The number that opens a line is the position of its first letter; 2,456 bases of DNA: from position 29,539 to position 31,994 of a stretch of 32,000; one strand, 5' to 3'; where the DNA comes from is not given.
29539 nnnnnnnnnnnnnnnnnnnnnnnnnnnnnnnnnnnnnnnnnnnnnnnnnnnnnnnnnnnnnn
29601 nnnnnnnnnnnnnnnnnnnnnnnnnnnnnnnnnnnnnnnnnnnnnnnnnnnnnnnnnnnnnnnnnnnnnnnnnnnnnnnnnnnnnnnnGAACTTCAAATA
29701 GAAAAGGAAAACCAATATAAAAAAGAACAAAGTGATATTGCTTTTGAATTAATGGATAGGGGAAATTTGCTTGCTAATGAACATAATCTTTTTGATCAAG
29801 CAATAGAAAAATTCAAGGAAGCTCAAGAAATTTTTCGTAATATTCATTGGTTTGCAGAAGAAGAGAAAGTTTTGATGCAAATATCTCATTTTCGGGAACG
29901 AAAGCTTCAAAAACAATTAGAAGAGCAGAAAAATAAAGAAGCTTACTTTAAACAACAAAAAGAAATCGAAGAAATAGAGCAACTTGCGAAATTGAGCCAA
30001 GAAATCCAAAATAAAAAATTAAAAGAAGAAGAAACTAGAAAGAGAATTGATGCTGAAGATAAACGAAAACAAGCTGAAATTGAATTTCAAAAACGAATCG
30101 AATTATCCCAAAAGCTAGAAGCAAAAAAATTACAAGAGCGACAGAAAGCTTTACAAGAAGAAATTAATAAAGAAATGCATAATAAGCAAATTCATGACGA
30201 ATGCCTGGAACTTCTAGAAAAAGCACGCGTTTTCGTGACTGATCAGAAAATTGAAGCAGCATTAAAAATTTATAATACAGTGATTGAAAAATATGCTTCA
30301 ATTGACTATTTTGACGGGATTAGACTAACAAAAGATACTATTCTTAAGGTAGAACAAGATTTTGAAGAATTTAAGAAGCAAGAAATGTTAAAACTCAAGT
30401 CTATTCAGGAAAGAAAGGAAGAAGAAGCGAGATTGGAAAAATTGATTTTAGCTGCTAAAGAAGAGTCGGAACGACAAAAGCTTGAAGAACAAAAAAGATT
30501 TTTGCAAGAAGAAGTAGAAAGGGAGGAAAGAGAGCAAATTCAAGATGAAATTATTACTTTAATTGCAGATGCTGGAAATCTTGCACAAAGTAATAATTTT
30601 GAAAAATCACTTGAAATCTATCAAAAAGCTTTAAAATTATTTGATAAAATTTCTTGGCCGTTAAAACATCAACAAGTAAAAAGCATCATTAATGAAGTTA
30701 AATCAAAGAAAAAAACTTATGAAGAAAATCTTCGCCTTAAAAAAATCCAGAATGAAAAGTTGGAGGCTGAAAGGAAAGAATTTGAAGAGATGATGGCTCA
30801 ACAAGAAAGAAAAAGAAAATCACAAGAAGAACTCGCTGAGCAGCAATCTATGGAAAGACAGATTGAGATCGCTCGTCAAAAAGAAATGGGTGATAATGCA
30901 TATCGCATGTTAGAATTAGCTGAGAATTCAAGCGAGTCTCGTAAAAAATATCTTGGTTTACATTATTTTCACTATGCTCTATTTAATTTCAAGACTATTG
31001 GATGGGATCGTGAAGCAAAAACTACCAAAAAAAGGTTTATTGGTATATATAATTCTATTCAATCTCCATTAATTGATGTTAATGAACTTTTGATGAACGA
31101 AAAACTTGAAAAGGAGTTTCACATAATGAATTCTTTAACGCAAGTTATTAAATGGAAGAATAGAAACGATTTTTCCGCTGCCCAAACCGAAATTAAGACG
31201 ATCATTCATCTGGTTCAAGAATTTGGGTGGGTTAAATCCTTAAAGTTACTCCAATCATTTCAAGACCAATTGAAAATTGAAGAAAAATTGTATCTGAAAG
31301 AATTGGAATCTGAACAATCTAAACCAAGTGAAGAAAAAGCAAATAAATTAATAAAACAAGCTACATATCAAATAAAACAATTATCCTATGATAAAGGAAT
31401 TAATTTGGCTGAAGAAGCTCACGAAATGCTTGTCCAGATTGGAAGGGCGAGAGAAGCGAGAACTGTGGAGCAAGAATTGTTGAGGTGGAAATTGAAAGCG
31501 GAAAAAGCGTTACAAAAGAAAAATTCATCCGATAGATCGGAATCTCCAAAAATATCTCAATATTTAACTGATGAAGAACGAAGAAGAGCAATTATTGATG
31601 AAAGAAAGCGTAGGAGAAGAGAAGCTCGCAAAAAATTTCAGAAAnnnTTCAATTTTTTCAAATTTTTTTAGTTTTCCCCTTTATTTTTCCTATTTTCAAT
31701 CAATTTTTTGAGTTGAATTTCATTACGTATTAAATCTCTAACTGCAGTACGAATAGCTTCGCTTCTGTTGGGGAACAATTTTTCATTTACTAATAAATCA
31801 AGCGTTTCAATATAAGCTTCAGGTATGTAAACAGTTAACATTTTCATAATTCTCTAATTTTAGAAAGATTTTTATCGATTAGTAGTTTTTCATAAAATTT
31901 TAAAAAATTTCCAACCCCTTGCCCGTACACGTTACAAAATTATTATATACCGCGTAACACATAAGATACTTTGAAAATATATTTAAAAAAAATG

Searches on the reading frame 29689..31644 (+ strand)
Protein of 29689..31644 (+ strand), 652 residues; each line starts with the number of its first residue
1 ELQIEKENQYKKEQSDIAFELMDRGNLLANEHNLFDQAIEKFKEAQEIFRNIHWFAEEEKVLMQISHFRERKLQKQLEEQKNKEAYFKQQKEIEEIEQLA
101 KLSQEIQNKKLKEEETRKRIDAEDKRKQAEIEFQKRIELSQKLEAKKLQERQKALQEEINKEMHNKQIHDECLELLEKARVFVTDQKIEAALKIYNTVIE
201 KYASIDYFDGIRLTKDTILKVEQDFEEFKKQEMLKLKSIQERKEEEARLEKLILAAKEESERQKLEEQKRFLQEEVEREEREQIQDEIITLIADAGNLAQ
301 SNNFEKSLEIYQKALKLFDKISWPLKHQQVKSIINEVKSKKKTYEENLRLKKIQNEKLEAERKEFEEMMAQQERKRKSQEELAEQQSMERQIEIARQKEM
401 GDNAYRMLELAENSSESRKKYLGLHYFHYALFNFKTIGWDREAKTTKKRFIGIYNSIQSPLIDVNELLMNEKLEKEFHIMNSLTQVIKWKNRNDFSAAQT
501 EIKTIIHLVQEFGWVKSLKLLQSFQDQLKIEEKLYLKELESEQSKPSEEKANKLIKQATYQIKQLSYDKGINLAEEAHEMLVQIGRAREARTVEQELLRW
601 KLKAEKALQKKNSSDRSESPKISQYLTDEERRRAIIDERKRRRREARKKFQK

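Call 9: search_protein_families(library=pfam, proteins=[window:29689-31644:+], max_evalue=10)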
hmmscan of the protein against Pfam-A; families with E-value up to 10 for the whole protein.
window:29689-31644:+ (652 aa): 5 families
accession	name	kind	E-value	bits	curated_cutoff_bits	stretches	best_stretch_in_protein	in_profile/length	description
PF07719.23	TPR_2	-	0.0089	16.5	27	2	298-318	11-31/34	Tetratricopeptide repeat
PF13424.12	TPR_12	-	0.011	16.4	30.1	1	298-318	55-75/77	Tetratricopeptide repeat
PF00515.34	TPR_1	-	0.016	15.5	27.8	1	300-317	13-30/34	Tetratricopeptide repeat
PF13414.12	TPR_11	-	0.19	11.9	26.8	1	299-317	5-23/42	TPR repeat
PF13174.12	TPR_6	-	4.4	8.6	26.3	0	176-202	4-30/33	Tetratricopeptide repeat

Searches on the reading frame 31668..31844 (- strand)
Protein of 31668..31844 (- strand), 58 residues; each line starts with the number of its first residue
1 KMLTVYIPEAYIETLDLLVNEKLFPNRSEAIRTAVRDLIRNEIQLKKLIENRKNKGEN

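Call 56: search_protein_families(library=pfam, proteins=[window:31668-31844:-], max_evalue=0.1)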
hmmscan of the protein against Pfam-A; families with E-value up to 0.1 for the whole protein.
window:31668-31844:- (58 aa): 2 families
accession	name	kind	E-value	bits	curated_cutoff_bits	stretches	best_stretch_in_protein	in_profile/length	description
PF01402.27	RHH_1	-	8.6e-07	29.1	20.5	1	3-39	2-37/39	Ribbon-helix-helix protein, copG family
PF17723.7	RHH_8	-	1.7e-05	25.3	25.4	1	3-53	6-57/119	Ribbon-Helix-Helix transcriptional regulator family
